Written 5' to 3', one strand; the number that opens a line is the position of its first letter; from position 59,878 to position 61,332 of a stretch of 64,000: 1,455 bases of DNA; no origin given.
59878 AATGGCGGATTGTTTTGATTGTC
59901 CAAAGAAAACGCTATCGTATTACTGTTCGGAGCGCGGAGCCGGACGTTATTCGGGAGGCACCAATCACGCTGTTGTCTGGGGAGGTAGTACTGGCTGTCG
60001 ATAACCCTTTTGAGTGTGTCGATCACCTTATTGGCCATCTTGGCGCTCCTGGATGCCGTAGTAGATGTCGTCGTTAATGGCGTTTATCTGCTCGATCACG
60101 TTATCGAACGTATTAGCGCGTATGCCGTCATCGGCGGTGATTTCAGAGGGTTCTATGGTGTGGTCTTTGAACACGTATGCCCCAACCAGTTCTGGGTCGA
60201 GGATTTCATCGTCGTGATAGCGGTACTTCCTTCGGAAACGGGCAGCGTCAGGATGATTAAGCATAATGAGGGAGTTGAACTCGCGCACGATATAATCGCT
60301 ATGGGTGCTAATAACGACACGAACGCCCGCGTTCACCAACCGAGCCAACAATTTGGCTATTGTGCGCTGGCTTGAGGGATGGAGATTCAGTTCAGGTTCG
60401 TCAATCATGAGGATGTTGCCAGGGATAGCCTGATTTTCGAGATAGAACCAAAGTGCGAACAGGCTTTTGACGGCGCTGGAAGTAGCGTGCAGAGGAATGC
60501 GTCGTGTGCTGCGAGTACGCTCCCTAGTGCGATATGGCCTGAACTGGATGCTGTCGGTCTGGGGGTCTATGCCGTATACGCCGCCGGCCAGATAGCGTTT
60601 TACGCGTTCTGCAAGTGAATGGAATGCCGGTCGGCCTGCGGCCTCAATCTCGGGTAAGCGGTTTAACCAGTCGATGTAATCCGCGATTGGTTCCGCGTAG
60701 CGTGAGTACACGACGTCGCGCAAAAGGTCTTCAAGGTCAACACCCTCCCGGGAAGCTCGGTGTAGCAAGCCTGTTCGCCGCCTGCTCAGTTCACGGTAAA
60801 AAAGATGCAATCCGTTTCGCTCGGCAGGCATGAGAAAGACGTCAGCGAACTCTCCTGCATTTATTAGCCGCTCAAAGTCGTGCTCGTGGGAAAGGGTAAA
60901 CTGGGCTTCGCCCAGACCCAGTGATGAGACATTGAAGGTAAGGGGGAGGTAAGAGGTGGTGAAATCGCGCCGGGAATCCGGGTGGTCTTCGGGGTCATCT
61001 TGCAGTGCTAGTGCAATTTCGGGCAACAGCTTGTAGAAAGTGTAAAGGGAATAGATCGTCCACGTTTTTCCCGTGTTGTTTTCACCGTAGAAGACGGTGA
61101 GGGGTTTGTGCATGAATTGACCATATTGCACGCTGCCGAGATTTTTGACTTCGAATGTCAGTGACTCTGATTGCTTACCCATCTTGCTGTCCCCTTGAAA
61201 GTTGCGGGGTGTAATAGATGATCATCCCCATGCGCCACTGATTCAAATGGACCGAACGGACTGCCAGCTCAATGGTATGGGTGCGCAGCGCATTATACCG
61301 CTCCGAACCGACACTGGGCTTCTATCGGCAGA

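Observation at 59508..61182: AT-rich islet with a coupled ABC-type ATPase and a 176-aa PD-(D/E)xK-like gene: candidate uncharacterised two-gene defence cassette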

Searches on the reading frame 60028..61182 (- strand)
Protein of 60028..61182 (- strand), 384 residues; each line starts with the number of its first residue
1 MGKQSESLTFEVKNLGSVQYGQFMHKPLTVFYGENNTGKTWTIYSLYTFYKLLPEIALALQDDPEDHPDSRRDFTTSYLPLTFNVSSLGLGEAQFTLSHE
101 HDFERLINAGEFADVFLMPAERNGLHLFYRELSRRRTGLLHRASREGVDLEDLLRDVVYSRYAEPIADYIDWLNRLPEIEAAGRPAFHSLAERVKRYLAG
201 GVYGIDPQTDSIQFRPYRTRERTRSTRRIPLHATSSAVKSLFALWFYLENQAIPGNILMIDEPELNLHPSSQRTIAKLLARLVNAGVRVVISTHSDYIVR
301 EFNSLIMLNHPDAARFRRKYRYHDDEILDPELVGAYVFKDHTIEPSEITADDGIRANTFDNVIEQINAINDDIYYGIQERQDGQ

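Call 3: search_protein_families(library=pfam, proteins=[window:60028-61182:-], max_evalue=1)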
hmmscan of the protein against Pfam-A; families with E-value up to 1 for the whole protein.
window:60028-61182:- (384 aa): 4 families
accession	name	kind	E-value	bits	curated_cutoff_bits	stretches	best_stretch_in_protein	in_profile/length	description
PF13175.12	AAA_15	-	9.8e-20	71.9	32.1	2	218-299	291-374/374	AAA ATPase domain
PF13304.12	AAA_21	-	4.2e-18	66.9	27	1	156-299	142-303/304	AAA domain, putative AbiEii toxin, Type IV TA system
PF23963.1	DUF7291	-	0.08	13.4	27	1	333-364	88-118/131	Family of unknown function (DUF7291)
PF17939.6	TetR_C_30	-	0.16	12.7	26.3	1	270-323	16-72/115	Tetracyclin repressor-like, C-terminal domain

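Call 4: search_protein_families(library=padloc, proteins=[window:60028-61182:-], max_evalue=1)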
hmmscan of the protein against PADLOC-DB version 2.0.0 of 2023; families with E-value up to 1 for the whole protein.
window:60028-61182:- (384 aa): 123 families (the best 25 are shown)
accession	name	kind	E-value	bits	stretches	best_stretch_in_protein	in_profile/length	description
PDLC04033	PD-T4-4_A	-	2e-90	302.2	2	110-378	182-459/460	-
PDLC04664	PDC-M47A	-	2.4e-67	225.8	2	107-376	178-459/461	-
PDLC04032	PD-T4-4_A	-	1.3e-48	164.1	2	113-380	196-472/474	-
PDLC02979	AriA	-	1.1e-21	76.1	2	218-299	290-373/373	-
PDLC02980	AriA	-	2.6e-20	71.6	2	151-299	137-303/304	-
PDLC03878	NsnB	-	4.5e-20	70.7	2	253-339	235-304/345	-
PDLC04214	HEC-02A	-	1.7e-17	61.7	2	183-303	174-286/338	-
PDLC04213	HEC-02A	-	1.2e-15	56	2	225-326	201-301/337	-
PDLC00075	GajA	-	7.6e-14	49.1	1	232-304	247-315/536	AAA ATPase domain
PDLC02358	Old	-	8e-14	49.3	2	251-301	281-331/578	Old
PDLC02915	ATPase-Toprim_I-B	-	5.3e-11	40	2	244-301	245-301/623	-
PDLC00303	PtuA1|PtuA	-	8.8e-11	39.5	1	224-299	206-282/386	AAA ATPase domain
PDLC04175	HEC-01A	-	1.2e-10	39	1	243-304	258-317/363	-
PDLC04146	HEC-02B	-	2.5e-10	37.9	1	257-307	241-291/344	-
PDLC02335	AbiLi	-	2.6e-10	37.9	1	26-300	76-242/326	AbiLi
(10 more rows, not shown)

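Call 5: search_protein_families(library=ncbifam, proteins=[window:60028-61182:-], max_evalue=1)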
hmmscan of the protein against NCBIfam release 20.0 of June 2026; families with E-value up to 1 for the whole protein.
window:60028-61182:- (384 aa): 34 families (the best 25 are shown)
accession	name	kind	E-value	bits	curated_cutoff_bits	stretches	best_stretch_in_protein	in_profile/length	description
NF038234.1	retron_eff_Eco8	equivalog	2.6e-07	29.6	250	1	247-301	265-327/679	retron Eco8 family effector endonuclease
NF041760.1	PtuA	equivalog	2e-06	27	500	1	257-300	379-421/524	retron Ec78 anti-phage system effector ATPase PtuA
TIGR01166.1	cbiO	subfamily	3.5e-06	26.6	211.8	1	253-294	144-185/190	cobalt ABC transporter, ATP-binding protein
TIGR02673.1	FtsE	equivalog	1.6e-05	24.7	264.85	1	256-304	157-205/214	cell division ATP-binding protein FtsE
TIGR03608.1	L_ocin_972_ABC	subfamily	5e-05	22.9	254.85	1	256-308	154-206/206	putative bacteriocin export ABC transporter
NF040873.1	AztA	equivalog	0.00024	20.7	220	1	256-307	139-190/191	zinc ABC transporter ATP-binding protein AztA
NF002981.0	PRK03695.1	equivalog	0.00091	18.6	281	1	254-294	155-195/253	vitamin B12 ABC transporter ATP-binding protein BtuD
NF047739.1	antiphage_MADS3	equivalog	0.0022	17.2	420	1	243-301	328-381/427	methylation-associated defense system AAA family ATPase MAD3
TIGR04521.1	ECF_ATPase_2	equivalog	0.0026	16.9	330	1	254-310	162-220/279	energy-coupling factor transporter ATPase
NF010159.0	PRK13638.1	equivalog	0.0042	16.5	489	1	256-302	156-202/271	energy-coupling factor ABC transporter ATP-binding protein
NF010170.0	PRK13651.1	equivalog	0.0069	15.3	432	1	252-309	181-239/308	cobalt transporter ATP-binding subunit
TIGR01188.1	drrA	subfamily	0.01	15.1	312.45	1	256-295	144-183/302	daunorubicin resistance ABC transporter, ATP-binding protein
NF010171.0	PRK13652.1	equivalog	0.01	14.9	476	1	252-306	153-208/277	cobalt transporter ATP-binding subunit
NF010068.0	PRK13548.1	equivalog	0.018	14.2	261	1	251-294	158-201/261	heme ABC transporter ATP-binding protein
NF010860.0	PRK14267.1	equivalog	0.025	14.2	412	1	252-296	165-208/253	phosphate ABC transporter ATP-binding protein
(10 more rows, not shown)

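Call 12: find_homologous_proteins(query=window:60028-61182:-, max_evalue=1e-10)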
Query window:60028-61182:- (384 aa): 2385 proteins with E <= 1e-10 among 8000 candidates; the best 120 are listed.
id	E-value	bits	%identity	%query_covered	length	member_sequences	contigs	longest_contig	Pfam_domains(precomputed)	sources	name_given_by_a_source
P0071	1.1e-257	872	100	100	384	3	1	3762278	PF13175.13,PF13304.13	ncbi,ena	-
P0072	7.2e-235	797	91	100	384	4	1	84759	PF13175.13,PF13304.13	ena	-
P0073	1.5e-223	760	88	100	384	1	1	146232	PF13175.13,PF13304.13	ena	-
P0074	1.5e-215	734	85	100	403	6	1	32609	PF13175.13,PF13304.13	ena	-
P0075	4.3e-212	722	83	100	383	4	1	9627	PF13175.13,PF13304.13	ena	-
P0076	2.8e-211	720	84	100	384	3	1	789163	PF13175.13,PF13304.13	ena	-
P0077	1.4e-209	714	83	100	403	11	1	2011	PF13175.13,PF13304.13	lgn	-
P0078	9.8e-205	698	80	100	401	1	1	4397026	PF13175.13,PF13304.13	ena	-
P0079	3.6e-199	680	79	100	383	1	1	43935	PF13175.13,PF13304.13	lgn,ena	-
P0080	1.3e-141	490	60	99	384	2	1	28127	PF13175.13,PF13304.13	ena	-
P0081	2.7e-140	486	96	59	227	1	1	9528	PF13175.13,PF13304.13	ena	-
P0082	3.1e-140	486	59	100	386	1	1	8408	PF13175.13,PF13304.13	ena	-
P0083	6.0e-140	485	59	99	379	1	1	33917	PF13175.13,PF13304.13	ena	-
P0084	8.7e-139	481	59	98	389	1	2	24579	PF13175.13,PF13304.13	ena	-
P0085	4.3e-138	479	59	98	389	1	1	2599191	PF13175.13,PF13304.13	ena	-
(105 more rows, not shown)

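Call 26: search_dna_similar(query=window:60028-61182:-, collection=plasmids, mode=protein, max_evalue=1e-8, max_rows=25)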
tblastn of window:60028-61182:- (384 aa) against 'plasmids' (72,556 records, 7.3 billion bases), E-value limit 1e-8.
Records with a match: 35; places in all: 35; records where one place covers at least 80% of the query: 0.
Best place of each record, by identity: <60% 35.
By first word of the organism name: Klebsiella 12; Enterococcus 10; Escherichia 9; Annamia 1; Bernardetia 1; Serratia 1; Ligilactobacillus 1.
By predicted mobility (MOB-suite, as given by PLSDB): non-mobilizable 17; conjugative 14; mobilizable 4.
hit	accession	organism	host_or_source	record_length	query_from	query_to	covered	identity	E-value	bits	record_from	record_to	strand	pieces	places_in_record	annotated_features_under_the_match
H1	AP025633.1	Annamia dubia NIES-4383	-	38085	112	376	69%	32.8%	2e-34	142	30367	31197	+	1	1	hypothetical protein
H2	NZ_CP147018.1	Bernardetia sp. Wsw4-3y2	Red alga,Red algae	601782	114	369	67%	33.7%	4e-31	132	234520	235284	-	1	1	AAA family ATPase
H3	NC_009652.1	Klebsiella pneumoniae subsp. pneumoniae MGH 78578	-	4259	114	379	69%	30.9%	5e-24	111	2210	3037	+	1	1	AAA family ATPase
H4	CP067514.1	Klebsiella pneumoniae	Homo sapiens,other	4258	114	379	69%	30.5%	1e-23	109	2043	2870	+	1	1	AAA family ATPase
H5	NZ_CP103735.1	Klebsiella pneumoniae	Homo sapiens,blood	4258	114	379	69%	30.5%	1e-23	109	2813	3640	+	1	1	AAA family ATPase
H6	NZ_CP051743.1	Escherichia coli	Homo sapiens,whole organism,rectal swab ...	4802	116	374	67%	31.1%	8e-24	110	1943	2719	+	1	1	AAA family ATPase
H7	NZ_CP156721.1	Escherichia coli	Homo sapiens,drainage fluid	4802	116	374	67%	31.1%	8e-24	110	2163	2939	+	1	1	AAA family ATPase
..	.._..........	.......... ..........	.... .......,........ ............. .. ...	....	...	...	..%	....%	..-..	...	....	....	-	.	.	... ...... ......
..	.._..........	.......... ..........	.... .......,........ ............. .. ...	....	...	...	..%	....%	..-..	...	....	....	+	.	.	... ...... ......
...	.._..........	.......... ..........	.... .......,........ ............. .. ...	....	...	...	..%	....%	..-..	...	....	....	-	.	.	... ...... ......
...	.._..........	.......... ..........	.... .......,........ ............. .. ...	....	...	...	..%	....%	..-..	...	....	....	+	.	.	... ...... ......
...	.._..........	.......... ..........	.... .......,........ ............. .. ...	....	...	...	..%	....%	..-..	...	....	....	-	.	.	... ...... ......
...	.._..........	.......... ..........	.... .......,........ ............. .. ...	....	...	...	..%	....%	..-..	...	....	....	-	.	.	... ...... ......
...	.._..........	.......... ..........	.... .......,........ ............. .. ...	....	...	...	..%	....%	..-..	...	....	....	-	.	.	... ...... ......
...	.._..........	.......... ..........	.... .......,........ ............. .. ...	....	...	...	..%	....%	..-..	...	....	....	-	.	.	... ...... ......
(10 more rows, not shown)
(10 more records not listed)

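Call 29: get_annotated_region(hit=H3, flank=2500)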
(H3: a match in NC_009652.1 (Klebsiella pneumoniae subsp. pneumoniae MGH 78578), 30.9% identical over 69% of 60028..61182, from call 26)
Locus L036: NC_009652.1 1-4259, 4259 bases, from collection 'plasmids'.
description: Klebsiella pneumoniae subsp. pneumoniae MGH 78578 plasmid pKPN6, complete sequence
organism: Klebsiella pneumoniae subsp. pneumoniae MGH 78578 (NCBI taxid 272620)
taxonomy: Bacteria; Pseudomonadota; Gammaproteobacteria; Enterobacterales; Enterobacteriaceae; Klebsiella; Klebsiella pneumoniae; Klebsiella pneumoniae subsp. pneumoniae MGH 78578
host: -; source: -; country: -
typing (MOB-suite, as given by PLSDB): non-mobilizable; replicon ColRNAI_rep_cluster_1987
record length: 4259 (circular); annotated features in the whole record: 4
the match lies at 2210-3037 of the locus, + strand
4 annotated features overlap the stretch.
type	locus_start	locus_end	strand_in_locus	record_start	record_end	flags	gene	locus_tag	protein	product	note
CDS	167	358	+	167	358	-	-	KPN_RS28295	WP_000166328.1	Rop family plasmid primer RNA-binding protein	-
CDS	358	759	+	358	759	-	-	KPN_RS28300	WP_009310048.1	helix-turn-helix domain-containing protein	-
CDS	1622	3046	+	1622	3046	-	-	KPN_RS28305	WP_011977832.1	AAA family ATPase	-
CDS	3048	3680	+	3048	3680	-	-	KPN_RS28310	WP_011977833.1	hypothetical protein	-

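Call 30: get_annotated_region(hit=H1, flank=3000)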
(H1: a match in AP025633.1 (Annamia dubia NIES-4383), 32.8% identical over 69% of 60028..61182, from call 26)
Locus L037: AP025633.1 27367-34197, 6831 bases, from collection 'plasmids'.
description: Annamia dubia NIES-4383 plasmid pANN4383.03 DNA, complete sequence
organism: Annamia dubia NIES-4383 (NCBI taxid 2759045)
taxonomy: Bacteria; Cyanobacteriota; Cyanophyceae; Chroococcales; Geminocystaceae; Annamia; Annamia dubia; Annamia dubia NIES-4383
host: -; source: -; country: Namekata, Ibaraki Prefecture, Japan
typing (MOB-suite, as given by PLSDB): non-mobilizable
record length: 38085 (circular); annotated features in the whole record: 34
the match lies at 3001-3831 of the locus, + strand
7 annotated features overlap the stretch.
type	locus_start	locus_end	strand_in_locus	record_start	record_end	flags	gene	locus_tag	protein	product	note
CDS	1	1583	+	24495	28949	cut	-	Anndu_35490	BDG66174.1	hypothetical protein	-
CDS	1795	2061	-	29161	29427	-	-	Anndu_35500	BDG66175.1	hypothetical protein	-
CDS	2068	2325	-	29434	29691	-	-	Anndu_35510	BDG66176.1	hypothetical protein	-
CDS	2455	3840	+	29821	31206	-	-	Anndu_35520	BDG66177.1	hypothetical protein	-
CDS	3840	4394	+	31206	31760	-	-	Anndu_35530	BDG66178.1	hypothetical protein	-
CDS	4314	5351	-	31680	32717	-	-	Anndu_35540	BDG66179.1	hypothetical protein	-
CDS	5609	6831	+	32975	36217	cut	-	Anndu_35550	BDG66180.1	hypothetical protein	-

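Call 31: search_protein_families(library=padloc, proteins=[L036:1622-3046:+, L036:3048-3680:+, L037:2455-3840:+, L037:3840-4394:+], max_evalue=0.001)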
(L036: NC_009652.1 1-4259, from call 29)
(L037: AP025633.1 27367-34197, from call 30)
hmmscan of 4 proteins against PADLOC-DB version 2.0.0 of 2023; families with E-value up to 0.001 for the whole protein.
L036:1622-3046:+ (474 aa): 72 families (the best 25 are shown)
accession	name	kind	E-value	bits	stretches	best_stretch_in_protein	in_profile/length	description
PDLC04032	PD-T4-4_A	-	4.5e-233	772.4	1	1-473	1-472/474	-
PDLC04033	PD-T4-4_A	-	7.6e-91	303.6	1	1-468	1-456/460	-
PDLC04664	PDC-M47A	-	2.8e-66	222.4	1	1-436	1-412/461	-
PDLC02979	AriA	-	1.6e-20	72.2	1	2-392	5-373/373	-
PDLC03878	NsnB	-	3.3e-20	71.1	1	2-446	4-326/345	-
PDLC04214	HEC-02A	-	9.7e-19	65.8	1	264-396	158-286/338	-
PDLC04213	HEC-02A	-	1.4e-18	65.6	1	266-417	155-298/337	-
PDLC02980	AriA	-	7.5e-15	53.7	1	21-392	1-303/304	-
PDLC04146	HEC-02B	-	1.4e-13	48.6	1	255-397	150-288/344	-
PDLC02358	Old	-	1.8e-13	48.1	1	348-400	285-337/578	Old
PDLC00265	PtuA1|PtuA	-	3.8e-12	44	1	13-398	24-378/479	AAA ATPase domain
PDLC00289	PtuA1|PtuA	-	3.3e-11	40.9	1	317-411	220-311/404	AAA ATPase domain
PDLC04710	PDC-M56A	-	4.3e-11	40.4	1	309-410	207-304/382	-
PDLC04239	PDC-M01A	-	7.6e-11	39.2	1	345-409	408-472/552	-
PDLC04177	HEC-01A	-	8.1e-11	39.6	1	330-399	281-347/393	-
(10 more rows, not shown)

L036:3048-3680:+ (210 aa): 5 families
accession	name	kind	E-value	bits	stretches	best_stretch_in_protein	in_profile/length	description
PDLC04035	PD-T4-4_B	-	3.6e-93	308.9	1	1-208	1-205/206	-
PDLC04037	PD-T4-4_B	-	4.4e-12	44.1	1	1-164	1-152/190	-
PDLC04034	PD-T4-4_B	-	7.1e-11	40.2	1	25-145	24-134/190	-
PDLC04036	PD-T4-4_B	-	3e-06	25.3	1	28-149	26-152/203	-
PDLC04668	PDC-M47B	-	8.6e-05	20.3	1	41-168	39-155/186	-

L037:2455-3840:+ (461 aa): 71 families (the best 25 are shown)
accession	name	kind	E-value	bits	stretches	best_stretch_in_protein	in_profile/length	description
PDLC04664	PDC-M47A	-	1.5e-231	767.2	1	1-461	1-461/461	-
PDLC04033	PD-T4-4_A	-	1.1e-160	533.8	1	1-459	1-457/460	-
PDLC04032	PD-T4-4_A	-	5.9e-70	234.5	1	1-457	1-466/474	-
PDLC02979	AriA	-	1.7e-28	98.5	1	2-366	5-373/373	-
PDLC02980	AriA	-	9.2e-21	73.1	1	22-366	2-303/304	-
PDLC03878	NsnB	-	1.2e-19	69.3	1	2-374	4-289/345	-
PDLC04214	HEC-02A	-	1e-15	55.9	2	265-386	181-302/338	-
PDLC04213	HEC-02A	-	3.3e-15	54.5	1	260-374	171-284/337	-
PDLC04146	HEC-02B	-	6.9e-15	52.9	1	264-377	181-294/344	-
PDLC02358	Old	-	3.3e-14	50.6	1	304-376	268-342/578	Old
PDLC04710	PDC-M56A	-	6.4e-13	46.4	1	320-381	239-300/382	-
PDLC04135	mad3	-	1.6e-10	39.1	1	45-377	117-339/374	mads_3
PDLC04175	HEC-01A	-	4.8e-10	37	1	321-371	268-317/363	-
PDLC00075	GajA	-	5.4e-10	36.4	1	297-370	245-314/536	AAA ATPase domain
PDLC02335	AbiLi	-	7.9e-10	36.3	1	18-369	75-243/326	AbiLi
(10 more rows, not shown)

L037:3840-4394:+ (184 aa): 9 families
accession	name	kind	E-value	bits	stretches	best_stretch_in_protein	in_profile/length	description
PDLC04668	PDC-M47B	-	2.8e-61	204.5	1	6-156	2-154/186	-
PDLC04665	PDC-M47B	-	1.3e-41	140.5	1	5-151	3-151/202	-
PDLC04667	PDC-M47B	-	8.3e-20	69.3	1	43-157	12-126/158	-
PDLC04669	PDC-M47B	-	1e-16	59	1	10-155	6-150/183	-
PDLC04666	PDC-M47B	-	1.3e-14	52.4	1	38-152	20-135/174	-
PDLC04035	PD-T4-4_B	-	1.4e-05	22.8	1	69-130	80-141/206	-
PDLC04034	PD-T4-4_B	-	4.7e-05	21.2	1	75-163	78-165/190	-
PDLC04037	PD-T4-4_B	-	0.00013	19.7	1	70-139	74-141/190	-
PDLC04036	PD-T4-4_B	-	0.00053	18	1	75-149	91-160/203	-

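Call 51: find_related_loci(query=A2, collection=viral_contigs, flank=4000)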
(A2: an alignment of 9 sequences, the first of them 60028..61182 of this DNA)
Query A2 (384 aa) in viral_contigs; peptide patterns used: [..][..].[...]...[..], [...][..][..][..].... (x = any residue, [..] = any of these).
225 stretches matched a pattern; 39 encode a relative of the query (tblastn E <= 1e-3); 38 distinct loci.
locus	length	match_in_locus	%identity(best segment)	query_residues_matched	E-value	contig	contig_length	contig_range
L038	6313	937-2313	53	3-380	1e-84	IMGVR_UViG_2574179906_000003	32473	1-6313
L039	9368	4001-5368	53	3-377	1e-83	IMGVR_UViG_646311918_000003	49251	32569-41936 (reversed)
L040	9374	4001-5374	52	1-377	1e-83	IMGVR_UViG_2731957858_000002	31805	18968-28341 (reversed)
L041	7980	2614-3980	53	3-377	4e-83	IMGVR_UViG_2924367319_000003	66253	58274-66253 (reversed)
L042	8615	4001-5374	52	1-377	2e-82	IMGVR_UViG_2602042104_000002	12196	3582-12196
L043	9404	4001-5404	52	1-380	2e-82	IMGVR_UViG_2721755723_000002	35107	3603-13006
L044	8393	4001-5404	52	1-380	2e-81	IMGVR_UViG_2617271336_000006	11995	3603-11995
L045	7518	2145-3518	52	1-377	2e-80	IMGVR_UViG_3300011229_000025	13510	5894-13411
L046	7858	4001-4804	48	116-383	3e-78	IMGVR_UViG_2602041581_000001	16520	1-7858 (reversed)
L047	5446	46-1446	28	2-376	2e-46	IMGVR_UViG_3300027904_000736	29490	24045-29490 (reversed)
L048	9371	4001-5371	34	8-377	4e-44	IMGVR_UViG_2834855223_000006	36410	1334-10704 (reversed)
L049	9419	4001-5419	33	2-378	2e-34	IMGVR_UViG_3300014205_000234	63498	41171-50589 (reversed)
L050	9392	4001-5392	33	3-377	1e-33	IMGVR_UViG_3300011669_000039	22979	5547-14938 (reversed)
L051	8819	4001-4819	29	112-379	6e-28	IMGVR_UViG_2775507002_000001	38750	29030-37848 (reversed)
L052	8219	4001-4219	40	228-299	7e-11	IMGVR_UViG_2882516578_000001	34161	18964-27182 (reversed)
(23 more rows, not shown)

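Call 54: search_protein_families(library=padloc, proteins=[L039:3974-5413:+, L039:5373-5972:+], max_evalue=0.00001)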
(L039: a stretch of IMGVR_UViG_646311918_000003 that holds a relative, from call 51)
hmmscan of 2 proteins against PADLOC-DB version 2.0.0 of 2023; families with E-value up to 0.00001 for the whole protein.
L039:3974-5413:+ (479 aa): 63 families (the best 25 are shown)
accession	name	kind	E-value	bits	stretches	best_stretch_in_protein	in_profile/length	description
PDLC04033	PD-T4-4_A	-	3.8e-114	380.4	1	17-465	3-458/460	-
PDLC04664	PDC-M47A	-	1.5e-82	276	1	18-438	4-418/461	-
PDLC04032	PD-T4-4_A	-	5e-67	224.9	1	17-468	3-472/474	-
PDLC02979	AriA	-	4.1e-30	103.8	1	17-382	6-373/373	-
PDLC03878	NsnB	-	1.2e-22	79.2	1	19-400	7-292/345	-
PDLC04213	HEC-02A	-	5.1e-20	70.3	1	256-389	153-283/337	-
PDLC02980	AriA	-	5.8e-19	67.2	1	268-382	220-303/304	-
PDLC04214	HEC-02A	-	1.1e-18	65.7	1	255-400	157-300/338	-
PDLC02358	Old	-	8.6e-15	52.5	1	333-384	280-331/578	Old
PDLC04146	HEC-02B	-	1.4e-11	42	1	271-390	176-291/344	-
PDLC04710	PDC-M56A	-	4.7e-11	40.3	1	336-397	239-300/382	-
PDLC00289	PtuA1|PtuA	-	1.1e-10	39.2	1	306-418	217-332/404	AAA ATPase domain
PDLC02914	ATPase-Toprim_I-B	-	1.2e-10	39.2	1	242-387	130-253/443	-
PDLC02981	AriAB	-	2.7e-10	37.5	1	278-384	270-379/694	-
PDLC02915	ATPase-Toprim_I-B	-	3.4e-10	37.4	1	271-385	181-302/623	-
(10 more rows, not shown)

L039:5373-5972:+ (199 aa): 1 family
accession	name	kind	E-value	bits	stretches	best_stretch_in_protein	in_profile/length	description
PDLC04037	PD-T4-4_B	-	9.9e-12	43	1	14-180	4-173/190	-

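Call 62: predict_structure(alignment_id=A4)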
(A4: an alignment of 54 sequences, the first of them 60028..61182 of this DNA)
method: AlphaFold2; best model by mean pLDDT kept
length: 384 residues; sequences in the alignment: 54
mean_pLDDT: 80.5   pTM: 0.82
mean pLDDT of the five models: 80.5, 80.1, 78.7, 78.2, 76.4
residues with pLDDT >= 90: 149; 70-90: 155; 50-70: 43; < 50: 37
segments of 3 or more residues with pLDDT < 50: 1-4, 130-150, 359-367
pLDDT, mean of each block of 10 residues (from residue 1): 62 92 96 86 94 88 77 85 85 89 80 88 54 43 43 58 81 86 89 91 83 83 75 81 93 94 82 94 96 91 94 88 94 94 91 67 46 57 49
secondary structure, 60 per line:
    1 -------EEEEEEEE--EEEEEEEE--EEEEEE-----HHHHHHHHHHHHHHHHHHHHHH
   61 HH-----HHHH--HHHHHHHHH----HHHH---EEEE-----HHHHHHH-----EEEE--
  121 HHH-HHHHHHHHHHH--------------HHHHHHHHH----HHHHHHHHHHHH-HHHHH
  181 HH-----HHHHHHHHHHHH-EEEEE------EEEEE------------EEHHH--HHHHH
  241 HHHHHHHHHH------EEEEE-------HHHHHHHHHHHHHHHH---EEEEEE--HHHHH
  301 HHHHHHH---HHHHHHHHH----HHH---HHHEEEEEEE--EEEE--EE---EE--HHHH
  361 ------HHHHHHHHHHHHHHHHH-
elements in order: E8-15 E18-25 E28-33 H39-62 H68-71 H74-82 H87-90 E94-97 H103-109 E115-118 H125-135 H150-158 H163-174 H176-182 H188-199 E201-205 E212-216 H236-250 E257-261 H269-284 E288-293 H296-307 H311-319 E333-339 E342-345 H357-360 H367-383
